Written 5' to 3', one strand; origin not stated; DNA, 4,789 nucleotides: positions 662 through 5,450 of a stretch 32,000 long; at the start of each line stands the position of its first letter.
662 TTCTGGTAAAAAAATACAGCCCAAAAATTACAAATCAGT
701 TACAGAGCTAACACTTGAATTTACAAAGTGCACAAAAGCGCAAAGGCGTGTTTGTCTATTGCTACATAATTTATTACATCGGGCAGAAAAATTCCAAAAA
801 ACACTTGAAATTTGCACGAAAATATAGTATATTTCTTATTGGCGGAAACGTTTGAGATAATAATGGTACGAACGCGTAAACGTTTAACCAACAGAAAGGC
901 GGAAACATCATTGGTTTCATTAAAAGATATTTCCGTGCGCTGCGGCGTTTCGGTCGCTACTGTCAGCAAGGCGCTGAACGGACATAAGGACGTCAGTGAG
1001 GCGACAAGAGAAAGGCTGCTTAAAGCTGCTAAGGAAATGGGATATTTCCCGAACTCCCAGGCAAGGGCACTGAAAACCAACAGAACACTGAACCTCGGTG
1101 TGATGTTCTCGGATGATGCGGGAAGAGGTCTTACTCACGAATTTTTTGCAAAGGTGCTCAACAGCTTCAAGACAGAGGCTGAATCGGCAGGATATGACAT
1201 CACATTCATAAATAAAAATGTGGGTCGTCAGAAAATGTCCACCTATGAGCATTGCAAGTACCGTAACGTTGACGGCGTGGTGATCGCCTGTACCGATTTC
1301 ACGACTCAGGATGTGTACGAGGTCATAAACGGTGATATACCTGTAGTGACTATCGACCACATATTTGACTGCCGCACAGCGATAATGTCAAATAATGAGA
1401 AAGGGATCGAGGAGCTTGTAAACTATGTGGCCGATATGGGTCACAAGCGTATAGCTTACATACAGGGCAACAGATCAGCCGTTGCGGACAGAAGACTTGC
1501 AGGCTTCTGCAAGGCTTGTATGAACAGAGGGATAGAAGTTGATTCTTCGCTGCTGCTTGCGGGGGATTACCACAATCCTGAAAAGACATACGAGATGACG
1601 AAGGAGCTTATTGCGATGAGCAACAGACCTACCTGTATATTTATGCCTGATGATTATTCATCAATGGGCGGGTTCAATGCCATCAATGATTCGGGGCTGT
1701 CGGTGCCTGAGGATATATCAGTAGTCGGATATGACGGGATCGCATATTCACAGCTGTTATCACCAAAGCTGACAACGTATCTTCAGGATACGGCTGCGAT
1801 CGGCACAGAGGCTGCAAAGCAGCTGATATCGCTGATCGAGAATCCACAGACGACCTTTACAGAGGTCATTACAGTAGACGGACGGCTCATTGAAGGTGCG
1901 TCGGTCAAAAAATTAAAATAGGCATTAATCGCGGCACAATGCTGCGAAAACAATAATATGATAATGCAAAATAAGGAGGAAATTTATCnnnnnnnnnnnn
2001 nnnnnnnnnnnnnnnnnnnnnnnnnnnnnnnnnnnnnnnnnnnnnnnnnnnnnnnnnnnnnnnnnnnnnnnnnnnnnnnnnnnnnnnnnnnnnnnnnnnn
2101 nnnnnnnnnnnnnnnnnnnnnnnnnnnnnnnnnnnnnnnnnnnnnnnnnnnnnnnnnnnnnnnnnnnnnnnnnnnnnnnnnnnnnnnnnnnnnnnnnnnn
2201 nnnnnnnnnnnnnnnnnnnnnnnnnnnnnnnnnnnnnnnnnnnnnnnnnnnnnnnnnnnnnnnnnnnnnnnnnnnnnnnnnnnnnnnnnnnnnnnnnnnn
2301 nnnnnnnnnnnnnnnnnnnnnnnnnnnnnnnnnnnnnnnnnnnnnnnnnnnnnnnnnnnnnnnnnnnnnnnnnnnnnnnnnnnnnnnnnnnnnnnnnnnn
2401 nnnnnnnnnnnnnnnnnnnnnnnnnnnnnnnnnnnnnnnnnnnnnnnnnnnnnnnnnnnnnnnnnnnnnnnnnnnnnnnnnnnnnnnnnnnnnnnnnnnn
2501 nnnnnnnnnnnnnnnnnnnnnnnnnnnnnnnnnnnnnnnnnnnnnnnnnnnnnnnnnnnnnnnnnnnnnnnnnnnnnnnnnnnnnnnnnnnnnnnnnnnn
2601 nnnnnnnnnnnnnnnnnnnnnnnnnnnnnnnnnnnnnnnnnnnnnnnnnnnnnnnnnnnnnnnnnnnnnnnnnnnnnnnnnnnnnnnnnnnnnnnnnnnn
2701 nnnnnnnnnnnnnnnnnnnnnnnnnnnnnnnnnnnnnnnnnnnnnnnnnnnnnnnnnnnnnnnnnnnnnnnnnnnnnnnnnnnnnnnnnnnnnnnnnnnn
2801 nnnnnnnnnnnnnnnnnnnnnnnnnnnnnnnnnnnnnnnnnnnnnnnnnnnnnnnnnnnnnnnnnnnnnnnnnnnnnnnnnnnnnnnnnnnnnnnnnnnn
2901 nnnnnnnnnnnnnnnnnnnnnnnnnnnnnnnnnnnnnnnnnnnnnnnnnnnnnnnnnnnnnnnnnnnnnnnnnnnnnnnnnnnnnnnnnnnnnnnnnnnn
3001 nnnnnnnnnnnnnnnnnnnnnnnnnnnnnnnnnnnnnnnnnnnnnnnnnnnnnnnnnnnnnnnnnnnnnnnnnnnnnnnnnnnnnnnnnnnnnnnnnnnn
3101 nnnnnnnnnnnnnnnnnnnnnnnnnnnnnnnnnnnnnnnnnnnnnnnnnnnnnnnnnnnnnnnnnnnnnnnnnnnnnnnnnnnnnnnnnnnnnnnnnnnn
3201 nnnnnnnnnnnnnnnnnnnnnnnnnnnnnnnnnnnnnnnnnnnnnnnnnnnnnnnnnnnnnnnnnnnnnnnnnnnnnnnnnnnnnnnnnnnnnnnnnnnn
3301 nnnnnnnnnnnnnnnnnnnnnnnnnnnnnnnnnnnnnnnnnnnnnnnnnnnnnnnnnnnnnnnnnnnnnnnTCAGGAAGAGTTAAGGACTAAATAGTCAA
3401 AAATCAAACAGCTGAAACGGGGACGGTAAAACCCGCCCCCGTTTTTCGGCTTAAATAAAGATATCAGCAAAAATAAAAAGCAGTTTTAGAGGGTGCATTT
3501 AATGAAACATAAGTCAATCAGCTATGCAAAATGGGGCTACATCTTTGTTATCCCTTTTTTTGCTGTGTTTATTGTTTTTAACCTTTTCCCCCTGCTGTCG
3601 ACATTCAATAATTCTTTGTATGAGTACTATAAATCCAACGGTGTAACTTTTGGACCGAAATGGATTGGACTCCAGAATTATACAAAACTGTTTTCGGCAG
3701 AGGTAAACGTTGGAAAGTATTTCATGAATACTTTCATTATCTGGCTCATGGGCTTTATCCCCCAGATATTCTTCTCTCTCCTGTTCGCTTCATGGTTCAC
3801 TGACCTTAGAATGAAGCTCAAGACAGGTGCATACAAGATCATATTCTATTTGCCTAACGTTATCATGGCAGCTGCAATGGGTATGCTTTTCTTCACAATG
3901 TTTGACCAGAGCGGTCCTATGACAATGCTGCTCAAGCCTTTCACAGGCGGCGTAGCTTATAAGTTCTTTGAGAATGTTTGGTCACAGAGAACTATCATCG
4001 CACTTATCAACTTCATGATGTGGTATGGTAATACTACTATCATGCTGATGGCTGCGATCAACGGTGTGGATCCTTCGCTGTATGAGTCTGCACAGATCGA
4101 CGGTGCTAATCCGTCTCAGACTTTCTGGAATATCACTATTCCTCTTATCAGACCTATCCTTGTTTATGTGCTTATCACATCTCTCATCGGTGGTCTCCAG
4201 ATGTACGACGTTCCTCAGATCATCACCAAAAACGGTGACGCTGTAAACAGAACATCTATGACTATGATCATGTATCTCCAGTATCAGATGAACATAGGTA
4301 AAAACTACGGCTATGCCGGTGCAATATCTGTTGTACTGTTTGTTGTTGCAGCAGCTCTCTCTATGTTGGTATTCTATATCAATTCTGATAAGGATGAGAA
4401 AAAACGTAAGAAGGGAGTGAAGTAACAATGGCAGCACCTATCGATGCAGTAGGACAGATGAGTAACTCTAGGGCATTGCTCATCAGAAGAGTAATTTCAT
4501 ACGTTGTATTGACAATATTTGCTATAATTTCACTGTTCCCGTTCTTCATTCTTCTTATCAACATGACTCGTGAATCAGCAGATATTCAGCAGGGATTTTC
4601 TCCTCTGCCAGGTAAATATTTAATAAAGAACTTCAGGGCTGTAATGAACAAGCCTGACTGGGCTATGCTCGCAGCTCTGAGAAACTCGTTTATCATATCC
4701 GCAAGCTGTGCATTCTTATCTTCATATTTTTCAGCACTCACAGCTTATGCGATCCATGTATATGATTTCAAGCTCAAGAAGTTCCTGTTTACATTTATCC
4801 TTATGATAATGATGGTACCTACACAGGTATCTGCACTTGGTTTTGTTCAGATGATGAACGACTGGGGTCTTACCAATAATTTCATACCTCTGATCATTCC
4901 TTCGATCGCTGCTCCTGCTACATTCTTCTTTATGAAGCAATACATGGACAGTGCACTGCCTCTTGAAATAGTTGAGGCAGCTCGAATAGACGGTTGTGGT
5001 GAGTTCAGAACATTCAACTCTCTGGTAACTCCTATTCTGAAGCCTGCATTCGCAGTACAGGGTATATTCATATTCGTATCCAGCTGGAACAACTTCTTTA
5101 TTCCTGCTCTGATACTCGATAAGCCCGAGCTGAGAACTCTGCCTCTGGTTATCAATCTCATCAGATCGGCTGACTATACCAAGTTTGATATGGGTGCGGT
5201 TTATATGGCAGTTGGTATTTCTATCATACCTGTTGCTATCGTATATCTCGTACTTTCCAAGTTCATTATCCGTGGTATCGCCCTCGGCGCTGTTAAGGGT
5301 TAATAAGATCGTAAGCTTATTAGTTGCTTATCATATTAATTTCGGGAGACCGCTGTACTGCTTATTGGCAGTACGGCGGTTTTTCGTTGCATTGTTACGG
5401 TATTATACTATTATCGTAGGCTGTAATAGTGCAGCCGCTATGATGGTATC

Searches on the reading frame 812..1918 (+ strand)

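Call 70: search_protein_families(library=pfam, proteins=[window:812-1918:+], max_evalue=0.00001)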
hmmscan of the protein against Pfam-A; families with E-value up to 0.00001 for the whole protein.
window:812-1918:+ (369 aa): 4 families
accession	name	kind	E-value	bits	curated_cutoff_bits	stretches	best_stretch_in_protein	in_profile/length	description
PF13377.12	Peripla_BP_3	-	1.1e-28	100.9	26.5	1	204-365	2-167/167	Periplasmic binding protein-like domain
PF00532.27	Peripla_BP_1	-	2.8e-25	89.8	22.2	1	107-353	11-271/281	Periplasmic binding proteins and sugar binding domain of LacI family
PF00356.27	LacI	-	9.7e-16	57.7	27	1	36-81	1-46/46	Bacterial regulatory proteins, lacI family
PF13407.12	Peripla_BP_4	-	5.5e-11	42.9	35.1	1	108-343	9-255/258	Periplasmic binding protein domain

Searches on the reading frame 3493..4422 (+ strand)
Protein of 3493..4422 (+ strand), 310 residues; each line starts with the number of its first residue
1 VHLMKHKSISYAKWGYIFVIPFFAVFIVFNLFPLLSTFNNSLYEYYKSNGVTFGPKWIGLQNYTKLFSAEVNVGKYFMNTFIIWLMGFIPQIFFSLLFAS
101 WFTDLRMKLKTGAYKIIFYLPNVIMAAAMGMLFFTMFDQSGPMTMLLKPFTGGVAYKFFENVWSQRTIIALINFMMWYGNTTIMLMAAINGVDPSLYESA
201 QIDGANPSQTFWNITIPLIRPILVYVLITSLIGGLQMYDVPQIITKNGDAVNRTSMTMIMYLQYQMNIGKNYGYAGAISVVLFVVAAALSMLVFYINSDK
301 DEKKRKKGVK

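Call 70: search_protein_families(library=pfam, proteins=[window:3493-4422:+], max_evalue=0.00001)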
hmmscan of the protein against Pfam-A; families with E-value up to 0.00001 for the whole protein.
window:3493-4422:+ (310 aa): 1 family
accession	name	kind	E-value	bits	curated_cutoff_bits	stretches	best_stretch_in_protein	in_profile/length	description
PF00528.27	BPD_transp_1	-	1.5e-12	48.1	26.4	1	111-293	21-173/184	Binding-protein-dependent transport system inner membrane component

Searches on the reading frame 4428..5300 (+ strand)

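Call 70: search_protein_families(library=pfam, proteins=[window:4428-5300:+], max_evalue=0.00001)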
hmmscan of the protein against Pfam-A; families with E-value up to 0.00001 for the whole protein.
window:4428-5300:+ (291 aa): 1 family
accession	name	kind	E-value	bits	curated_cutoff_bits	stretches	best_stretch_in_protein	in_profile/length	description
PF00528.27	BPD_transp_1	-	9.9e-18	64.9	26.4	1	110-284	10-182/184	Binding-protein-dependent transport system inner membrane component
